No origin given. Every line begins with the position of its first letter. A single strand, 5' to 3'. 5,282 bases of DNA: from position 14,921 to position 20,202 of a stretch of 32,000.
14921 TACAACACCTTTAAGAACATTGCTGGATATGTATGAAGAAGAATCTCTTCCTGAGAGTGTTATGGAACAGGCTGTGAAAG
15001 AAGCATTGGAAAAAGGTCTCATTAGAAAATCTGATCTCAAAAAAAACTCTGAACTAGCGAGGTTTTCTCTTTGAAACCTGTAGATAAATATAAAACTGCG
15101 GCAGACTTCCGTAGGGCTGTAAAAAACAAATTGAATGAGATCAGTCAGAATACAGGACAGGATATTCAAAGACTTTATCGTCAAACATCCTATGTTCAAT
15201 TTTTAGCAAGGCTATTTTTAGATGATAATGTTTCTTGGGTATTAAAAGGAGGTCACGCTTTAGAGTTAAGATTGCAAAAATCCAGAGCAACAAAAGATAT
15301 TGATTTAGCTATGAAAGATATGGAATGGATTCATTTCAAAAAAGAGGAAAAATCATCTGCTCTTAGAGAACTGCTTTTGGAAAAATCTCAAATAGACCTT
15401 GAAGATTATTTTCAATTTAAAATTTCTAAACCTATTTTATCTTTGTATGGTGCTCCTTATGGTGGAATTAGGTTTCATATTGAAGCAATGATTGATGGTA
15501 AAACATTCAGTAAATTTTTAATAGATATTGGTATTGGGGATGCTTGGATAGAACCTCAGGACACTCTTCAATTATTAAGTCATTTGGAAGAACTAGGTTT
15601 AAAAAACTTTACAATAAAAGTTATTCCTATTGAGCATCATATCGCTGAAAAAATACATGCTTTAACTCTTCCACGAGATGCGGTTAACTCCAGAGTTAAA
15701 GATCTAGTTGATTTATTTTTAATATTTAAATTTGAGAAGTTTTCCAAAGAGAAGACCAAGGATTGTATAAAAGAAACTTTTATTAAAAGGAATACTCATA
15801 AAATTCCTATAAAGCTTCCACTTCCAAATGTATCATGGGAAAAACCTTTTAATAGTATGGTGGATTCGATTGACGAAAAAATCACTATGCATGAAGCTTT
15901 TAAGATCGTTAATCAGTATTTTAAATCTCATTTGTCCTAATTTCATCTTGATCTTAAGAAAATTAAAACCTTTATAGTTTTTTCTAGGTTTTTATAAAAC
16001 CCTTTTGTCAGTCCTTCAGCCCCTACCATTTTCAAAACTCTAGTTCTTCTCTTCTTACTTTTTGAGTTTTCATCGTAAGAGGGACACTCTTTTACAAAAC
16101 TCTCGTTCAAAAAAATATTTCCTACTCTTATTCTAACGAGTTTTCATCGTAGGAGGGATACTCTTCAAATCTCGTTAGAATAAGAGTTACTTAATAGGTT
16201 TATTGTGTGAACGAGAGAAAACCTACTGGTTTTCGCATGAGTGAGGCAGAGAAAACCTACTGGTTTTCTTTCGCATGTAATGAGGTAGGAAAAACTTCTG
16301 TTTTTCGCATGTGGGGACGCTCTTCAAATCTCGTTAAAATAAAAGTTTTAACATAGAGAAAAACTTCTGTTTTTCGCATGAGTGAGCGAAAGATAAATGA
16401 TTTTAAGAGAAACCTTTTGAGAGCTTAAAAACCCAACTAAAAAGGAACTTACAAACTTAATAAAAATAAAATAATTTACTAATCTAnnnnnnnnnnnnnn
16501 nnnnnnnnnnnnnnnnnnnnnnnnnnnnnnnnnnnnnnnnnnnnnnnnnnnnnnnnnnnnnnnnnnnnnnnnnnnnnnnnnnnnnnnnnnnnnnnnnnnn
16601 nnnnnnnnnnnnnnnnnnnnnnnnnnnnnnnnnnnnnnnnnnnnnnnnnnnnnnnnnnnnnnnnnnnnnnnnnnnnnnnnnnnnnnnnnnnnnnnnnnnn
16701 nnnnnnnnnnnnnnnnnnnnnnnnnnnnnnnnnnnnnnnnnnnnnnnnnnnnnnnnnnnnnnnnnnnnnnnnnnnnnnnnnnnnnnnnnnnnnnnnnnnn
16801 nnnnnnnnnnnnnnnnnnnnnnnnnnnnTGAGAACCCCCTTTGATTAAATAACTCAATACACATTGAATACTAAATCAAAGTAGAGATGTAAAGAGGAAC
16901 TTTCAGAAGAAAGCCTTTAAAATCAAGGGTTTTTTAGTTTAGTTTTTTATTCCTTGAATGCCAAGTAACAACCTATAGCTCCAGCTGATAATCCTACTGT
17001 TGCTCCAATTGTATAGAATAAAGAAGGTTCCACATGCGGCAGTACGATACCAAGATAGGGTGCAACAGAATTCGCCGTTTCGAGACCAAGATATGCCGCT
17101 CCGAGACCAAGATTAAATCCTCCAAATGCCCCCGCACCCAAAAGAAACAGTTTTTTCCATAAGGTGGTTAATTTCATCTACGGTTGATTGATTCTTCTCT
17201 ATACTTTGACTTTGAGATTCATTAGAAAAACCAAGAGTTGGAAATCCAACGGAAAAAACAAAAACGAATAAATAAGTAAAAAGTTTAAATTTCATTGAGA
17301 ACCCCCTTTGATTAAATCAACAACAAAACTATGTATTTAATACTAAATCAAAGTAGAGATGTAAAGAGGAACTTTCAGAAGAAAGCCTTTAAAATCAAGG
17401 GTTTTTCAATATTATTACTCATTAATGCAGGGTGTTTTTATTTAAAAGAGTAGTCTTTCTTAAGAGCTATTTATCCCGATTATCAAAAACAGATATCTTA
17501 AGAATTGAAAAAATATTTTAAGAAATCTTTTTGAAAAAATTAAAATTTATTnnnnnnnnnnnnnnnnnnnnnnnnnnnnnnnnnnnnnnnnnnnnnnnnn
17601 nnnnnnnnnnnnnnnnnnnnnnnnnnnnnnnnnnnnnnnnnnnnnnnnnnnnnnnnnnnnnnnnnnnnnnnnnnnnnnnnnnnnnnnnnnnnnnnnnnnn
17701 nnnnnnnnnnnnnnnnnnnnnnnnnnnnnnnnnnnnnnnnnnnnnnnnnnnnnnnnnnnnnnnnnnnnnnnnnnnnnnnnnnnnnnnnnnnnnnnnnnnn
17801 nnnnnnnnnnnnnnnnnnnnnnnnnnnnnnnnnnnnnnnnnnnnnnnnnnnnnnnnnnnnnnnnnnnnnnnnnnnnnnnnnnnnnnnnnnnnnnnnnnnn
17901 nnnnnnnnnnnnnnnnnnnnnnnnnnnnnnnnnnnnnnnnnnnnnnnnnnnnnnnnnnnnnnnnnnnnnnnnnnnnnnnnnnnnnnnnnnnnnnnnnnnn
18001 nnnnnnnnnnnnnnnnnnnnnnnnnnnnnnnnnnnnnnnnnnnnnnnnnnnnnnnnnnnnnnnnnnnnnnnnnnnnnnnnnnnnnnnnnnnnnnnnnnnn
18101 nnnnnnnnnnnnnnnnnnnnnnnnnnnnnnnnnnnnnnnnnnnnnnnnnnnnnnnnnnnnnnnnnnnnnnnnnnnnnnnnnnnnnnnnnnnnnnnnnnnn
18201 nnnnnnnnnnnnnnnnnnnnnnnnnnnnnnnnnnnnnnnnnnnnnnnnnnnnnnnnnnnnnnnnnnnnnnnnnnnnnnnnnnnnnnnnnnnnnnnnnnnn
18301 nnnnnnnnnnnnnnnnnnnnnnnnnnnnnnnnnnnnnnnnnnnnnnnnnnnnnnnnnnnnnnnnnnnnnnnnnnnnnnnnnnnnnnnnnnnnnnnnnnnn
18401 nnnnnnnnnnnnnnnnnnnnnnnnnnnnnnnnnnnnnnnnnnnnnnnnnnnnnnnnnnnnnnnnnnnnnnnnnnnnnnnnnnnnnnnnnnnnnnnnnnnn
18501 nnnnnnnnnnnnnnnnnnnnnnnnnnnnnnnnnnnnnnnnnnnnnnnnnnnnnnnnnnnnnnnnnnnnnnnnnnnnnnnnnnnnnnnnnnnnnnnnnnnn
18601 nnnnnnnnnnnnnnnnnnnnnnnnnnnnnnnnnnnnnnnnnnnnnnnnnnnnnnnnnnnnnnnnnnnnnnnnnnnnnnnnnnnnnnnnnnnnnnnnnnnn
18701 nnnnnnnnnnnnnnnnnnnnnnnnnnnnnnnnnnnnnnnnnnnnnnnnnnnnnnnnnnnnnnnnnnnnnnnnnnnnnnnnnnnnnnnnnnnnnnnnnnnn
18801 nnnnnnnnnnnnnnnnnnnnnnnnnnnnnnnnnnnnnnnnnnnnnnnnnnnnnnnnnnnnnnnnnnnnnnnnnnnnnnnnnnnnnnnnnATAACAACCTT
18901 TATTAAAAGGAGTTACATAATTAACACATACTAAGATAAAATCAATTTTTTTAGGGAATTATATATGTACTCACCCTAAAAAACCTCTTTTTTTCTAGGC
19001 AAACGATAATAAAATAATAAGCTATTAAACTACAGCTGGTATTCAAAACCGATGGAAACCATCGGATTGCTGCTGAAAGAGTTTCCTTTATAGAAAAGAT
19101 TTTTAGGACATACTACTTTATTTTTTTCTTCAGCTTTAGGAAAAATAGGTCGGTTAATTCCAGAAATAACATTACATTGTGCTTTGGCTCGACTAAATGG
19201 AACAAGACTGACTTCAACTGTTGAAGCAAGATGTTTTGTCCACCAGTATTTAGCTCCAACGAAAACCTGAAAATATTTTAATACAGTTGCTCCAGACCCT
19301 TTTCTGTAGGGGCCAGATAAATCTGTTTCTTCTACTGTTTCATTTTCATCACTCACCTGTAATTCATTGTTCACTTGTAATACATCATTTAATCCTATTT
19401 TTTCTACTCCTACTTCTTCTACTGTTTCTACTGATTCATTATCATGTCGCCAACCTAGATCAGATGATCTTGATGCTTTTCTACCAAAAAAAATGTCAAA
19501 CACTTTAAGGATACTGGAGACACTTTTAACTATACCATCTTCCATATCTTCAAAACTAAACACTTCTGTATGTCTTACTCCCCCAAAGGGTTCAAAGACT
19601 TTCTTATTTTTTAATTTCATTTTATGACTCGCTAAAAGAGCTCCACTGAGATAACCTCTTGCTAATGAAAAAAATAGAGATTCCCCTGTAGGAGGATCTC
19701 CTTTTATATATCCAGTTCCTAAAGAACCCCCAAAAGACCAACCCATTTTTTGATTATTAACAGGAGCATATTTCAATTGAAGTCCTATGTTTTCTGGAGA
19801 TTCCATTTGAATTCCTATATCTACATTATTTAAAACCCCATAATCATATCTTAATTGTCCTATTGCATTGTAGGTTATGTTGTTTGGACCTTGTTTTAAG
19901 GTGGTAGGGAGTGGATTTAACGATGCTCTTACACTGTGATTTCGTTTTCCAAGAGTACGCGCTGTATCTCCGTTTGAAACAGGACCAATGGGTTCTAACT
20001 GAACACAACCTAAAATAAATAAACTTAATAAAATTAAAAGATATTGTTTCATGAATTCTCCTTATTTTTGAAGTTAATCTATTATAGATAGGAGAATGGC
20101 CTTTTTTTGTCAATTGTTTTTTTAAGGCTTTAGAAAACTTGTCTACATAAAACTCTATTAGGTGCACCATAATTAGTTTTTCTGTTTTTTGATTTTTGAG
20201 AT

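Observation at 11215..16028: Two tandem integrase-less islets at tRNA-Met, delimited by three copies of the tRNA 3' end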

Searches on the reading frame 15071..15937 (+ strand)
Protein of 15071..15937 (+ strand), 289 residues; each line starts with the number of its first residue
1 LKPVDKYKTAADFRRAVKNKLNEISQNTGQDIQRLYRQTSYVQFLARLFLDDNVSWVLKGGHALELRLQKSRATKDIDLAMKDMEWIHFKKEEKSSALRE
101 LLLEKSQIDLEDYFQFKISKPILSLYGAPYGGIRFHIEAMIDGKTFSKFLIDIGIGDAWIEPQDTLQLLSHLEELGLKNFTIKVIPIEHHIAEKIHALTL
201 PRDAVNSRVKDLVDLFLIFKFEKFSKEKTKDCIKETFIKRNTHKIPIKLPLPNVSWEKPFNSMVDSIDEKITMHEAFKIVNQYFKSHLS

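Call 11: search_protein_families(library=pfam, proteins=[window:15071-15937:+], max_evalue=0.01)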
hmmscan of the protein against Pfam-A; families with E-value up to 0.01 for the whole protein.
window:15071-15937:+ (289 aa): 3 families
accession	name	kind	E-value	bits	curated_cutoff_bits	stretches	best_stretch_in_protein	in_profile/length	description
PF08843.17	AbiEii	-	1.1e-34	120.9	22.5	1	44-266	2-222/238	Nucleotidyl transferase AbiEii toxin, Type IV TA system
PF09970.15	DUF2204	-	0.0008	19.5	20.3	0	168-214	103-149/181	Nucleotidyl transferase of unknown function (DUF2204)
PF19502.5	DUF6036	-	0.0073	16.6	23.6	0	51-83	17-49/164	Nucleotidyltransferase of unknown function (DUF6036)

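Call 44: search_protein_families(library=padloc, proteins=[window:15071-15937:+], max_evalue=0.001)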
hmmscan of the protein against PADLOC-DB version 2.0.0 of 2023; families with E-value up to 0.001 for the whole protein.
window:15071-15937:+ (289 aa): 18 families
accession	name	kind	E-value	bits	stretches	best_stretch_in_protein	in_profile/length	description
PDLC02291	AbiEii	-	4.3e-75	250.9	1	2-287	4-267/310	AbiEii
PDLC02314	AbiEii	-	4.3e-41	139.1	1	6-283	2-268/290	AbiEii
PDLC02288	AbiEii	-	8.8e-33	111.4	1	15-245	11-230/294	AbiEii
PDLC02295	AbiEii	-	8.5e-28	95.4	1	15-284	4-255/261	AbiEii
PDLC02301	AbiEii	-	6.5e-27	92.9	1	46-285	53-286/291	AbiEii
PDLC02329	AbiEii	-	8.7e-24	82.3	1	1-285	1-274/294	AbiEii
PDLC02312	AbiEii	-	3.5e-19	67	1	14-250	9-236/299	AbiEii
PDLC02319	AbiEii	-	1.1e-13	49.5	1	55-243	17-187/241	AbiEii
PDLC02325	AbiEii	-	1.1e-11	43.1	1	186-284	2-95/102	AbiEii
PDLC02306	AbiEii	-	4.3e-10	37.7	1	55-104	40-88/280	AbiEii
PDLC02320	AbiEii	-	6.3e-07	27.5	1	178-243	24-90/147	AbiEii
PDLC02292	AbiEii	-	9.5e-07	26.9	1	43-262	36-246/283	AbiEii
PDLC02326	AbiEii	-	9e-06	23.7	1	16-120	6-104/133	AbiEii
PDLC02327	AbiEii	-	1.3e-05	22.9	1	14-94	5-81/166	AbiEii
PDLC02323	AbiEii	-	4e-05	21.3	1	44-268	28-234/248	AbiEii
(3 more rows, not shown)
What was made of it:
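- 14405..15941 (+): AbiE module: promoter with inverted repeats, abiEi (14508-15074) and abiEii (15071-15940). It behaves as a discrete mobile module. calls 11, 44.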

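Call 45: search_protein_families(library=ncbifam, proteins=[window:15071-15937:+], max_evalue=0.001)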
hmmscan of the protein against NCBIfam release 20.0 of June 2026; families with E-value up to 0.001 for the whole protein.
window:15071-15937:+ (289 aa): 0 families

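Call 67: find_homologous_proteins(query=window:15071-15937:+, max_evalue=1e-20)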
Query window:15071-15937:+ (289 aa): 1154 proteins with E <= 1e-20 among 2252 candidates; the best 120 are listed.
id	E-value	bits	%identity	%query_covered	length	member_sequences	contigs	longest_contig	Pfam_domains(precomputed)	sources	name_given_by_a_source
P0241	3.1e-188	642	100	100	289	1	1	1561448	PF08843.18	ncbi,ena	-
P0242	9.1e-158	542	82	100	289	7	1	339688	PF08843.18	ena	-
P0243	1.5e-154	531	82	100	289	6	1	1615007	PF08843.18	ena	-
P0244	6.3e-154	529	82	100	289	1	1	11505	PF08843.18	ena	-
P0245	8.2e-154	529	80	100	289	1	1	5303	PF08843.18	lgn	-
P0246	4.3e-153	526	80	100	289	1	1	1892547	PF08843.18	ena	-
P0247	9.7e-153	525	81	100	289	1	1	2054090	PF08843.18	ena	-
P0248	9.9e-153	525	81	100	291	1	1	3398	PF08843.18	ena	-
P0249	4.6e-152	523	80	100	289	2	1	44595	PF08843.18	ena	-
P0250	9.5e-152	522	80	100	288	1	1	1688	PF08843.18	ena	-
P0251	1.2e-151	522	80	100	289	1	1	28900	PF08843.18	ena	-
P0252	2.0e-151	521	81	100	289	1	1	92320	PF08843.18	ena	-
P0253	2.9e-151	520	80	100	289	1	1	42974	PF08843.18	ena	-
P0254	4.4e-151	520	81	100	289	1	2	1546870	PF08843.18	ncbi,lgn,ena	-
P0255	1.6e-149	515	80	100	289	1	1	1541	PF08843.18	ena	-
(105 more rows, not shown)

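Call 69: find_encoding_contigs(protein=P0243, flank=10000, max_places=4)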
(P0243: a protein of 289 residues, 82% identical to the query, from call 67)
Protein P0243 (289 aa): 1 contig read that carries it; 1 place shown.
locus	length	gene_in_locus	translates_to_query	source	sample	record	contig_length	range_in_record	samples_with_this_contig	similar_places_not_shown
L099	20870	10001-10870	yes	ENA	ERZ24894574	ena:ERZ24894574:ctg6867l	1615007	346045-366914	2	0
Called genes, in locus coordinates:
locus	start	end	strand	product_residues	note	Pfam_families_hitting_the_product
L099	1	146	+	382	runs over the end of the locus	PF24575:TPR_Slam (faint), PF07719:TPR_2 (faint), PF13174:TPR_6 (faint), PF13181:TPR_8 (faint), PF13428:TPR_14 (faint), PF13432:TPR_16 (faint), PF12895:ANAPC3 (faint), PF14559:TPR_19 (weak), +3 more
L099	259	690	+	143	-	PF02954:HTH_8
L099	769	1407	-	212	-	PF00406:ADK, PF13207:AAA_17, PF05191:ADK_lid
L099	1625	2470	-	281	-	-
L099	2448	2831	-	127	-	PF13191:AAA_16 (weak)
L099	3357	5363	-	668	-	-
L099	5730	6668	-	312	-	-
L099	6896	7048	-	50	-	-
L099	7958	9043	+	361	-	PF13784:Fic_N, PF02661:Fic, PF21248:SoFic-like_C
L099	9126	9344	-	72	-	-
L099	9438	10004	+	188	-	-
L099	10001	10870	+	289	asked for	PF08843:AbiEii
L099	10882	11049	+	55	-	-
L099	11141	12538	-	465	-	PF13173:AAA_14, PF13635:DUF4143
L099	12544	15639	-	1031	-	PF18083:PutA_N, PF01619:Pro_dh, PF00171:Aldedh, PF05893:LuxC (weak)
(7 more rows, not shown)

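Call 70: find_encoding_contigs(protein=P0242, flank=10000, max_places=4)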
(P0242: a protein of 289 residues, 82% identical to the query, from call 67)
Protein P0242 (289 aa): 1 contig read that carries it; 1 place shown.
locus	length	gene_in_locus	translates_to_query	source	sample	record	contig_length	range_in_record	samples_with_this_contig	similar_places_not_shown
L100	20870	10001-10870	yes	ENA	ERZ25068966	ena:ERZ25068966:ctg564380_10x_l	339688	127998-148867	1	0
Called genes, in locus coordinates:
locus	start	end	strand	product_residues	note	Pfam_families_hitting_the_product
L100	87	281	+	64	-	-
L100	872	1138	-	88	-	-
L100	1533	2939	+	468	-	-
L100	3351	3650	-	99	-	-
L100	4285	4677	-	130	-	-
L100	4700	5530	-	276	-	PF03372:Exo_endo_phos (weak)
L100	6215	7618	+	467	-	PF13414:TPR_11, PF13431:TPR_17 (weak), PF00515:TPR_1 (weak), PF13414:TPR_11 (weak), PF00515:TPR_1 (weak), PF13424:TPR_12 (weak), PF13371:TPR_9 (weak), PF00515:TPR_1, +10 more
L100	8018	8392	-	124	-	-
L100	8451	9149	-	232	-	PF01844:HNH (faint)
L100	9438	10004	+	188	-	-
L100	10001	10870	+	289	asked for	PF08843:AbiEii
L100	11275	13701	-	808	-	PF03190:Thioredox_DsbH, PF13899:Thioredoxin_7, PF13098:Thioredoxin_2 (weak)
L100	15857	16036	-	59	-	-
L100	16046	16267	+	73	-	-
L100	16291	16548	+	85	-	-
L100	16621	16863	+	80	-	-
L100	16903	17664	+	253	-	-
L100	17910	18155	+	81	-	-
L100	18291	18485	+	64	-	-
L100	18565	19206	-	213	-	-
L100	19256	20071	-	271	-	-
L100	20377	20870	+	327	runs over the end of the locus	PF00586:AIRS, PF02769:AIRS_C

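Call 81: find_related_loci(query=window:15071-15937:+, collection=viral_contigs, flank=10000)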
Query window:15071-15937:+ (289 aa) in viral_contigs; peptide patterns used: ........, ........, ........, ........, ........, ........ (x = any residue, [..] = any of these).
17 stretches matched a pattern, but none encodes a relative of the query by tblastn (E <= 1e-3).

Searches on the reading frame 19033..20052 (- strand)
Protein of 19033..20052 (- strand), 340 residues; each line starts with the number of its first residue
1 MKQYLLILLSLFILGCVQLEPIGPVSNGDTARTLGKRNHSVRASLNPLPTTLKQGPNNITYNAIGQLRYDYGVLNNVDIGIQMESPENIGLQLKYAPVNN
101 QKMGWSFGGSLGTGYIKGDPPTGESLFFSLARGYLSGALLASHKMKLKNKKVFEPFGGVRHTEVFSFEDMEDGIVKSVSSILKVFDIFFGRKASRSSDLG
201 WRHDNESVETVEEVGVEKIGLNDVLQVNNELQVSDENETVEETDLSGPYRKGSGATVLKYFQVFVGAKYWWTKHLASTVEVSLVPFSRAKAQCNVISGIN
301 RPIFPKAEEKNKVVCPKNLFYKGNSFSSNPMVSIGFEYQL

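Call 11: search_protein_families(library=pfam, proteins=[window:19033-20052:-], max_evalue=0.01)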
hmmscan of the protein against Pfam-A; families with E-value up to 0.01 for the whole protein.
window:19033-20052:- (340 aa): 0 families

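Call 44: search_protein_families(library=padloc, proteins=[window:19033-20052:-], max_evalue=0.001)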
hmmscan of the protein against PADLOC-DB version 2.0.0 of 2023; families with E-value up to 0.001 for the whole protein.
window:19033-20052:- (340 aa): 0 families

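Call 45: search_protein_families(library=ncbifam, proteins=[window:19033-20052:-], max_evalue=0.001)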
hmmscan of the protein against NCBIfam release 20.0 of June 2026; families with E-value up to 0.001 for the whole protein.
window:19033-20052:- (340 aa): 0 families

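Call 93: search_protein_families(library=phrogs, proteins=[window:19033-20052:-], max_evalue=0.01)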
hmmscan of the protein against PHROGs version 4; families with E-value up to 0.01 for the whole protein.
window:19033-20052:- (340 aa): 0 families

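Call 94: search_solved_structures(query=window:19033-20052:-, max_evalue=1)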
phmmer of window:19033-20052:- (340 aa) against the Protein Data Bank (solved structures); distinct sequences matched with E-value up to 1: 0.
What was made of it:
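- Tried and rejected: Hidden recombinase among unknown ORFs: PHROGs and PDB sequence searches were negative (calls 93, 94).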

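Call 99: predict_structure(protein=window:19033-20052:-)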
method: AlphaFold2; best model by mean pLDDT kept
length: 340 residues; sequences in the alignment: 1
mean_pLDDT: 31.1   pTM: 0.23
mean pLDDT of the five models: 31.1, 28.1, 28.1, 25.3, 24.5
residues with pLDDT >= 90: 0; 70-90: 0; 50-70: 0; < 50: 340
segments of 3 or more residues with pLDDT < 50: 1-340
pLDDT, mean of each block of 10 residues (from residue 1): 44 39 31 29 34 41 40 41 41 42 32 35 35 39 30 25 25 28 27 27 27 29 30 30 26 26 26 26 23 24 27 27 28 25
secondary structure, 60 per line:
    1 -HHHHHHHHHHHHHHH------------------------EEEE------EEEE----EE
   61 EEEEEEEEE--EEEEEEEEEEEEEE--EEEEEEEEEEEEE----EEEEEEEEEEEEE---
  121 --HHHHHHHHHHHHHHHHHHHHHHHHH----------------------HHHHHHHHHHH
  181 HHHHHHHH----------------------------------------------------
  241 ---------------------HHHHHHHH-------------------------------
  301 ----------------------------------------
elements in order: H2-16 E41-44 E51-54 E59-69 E72-85 E88-100 E105-117 H123-147 H170-188 H262-269
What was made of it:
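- Tried and rejected: The single-sequence AlphaFold model of the 340-aa ORF was unusable (pLDDT 31, call 99).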
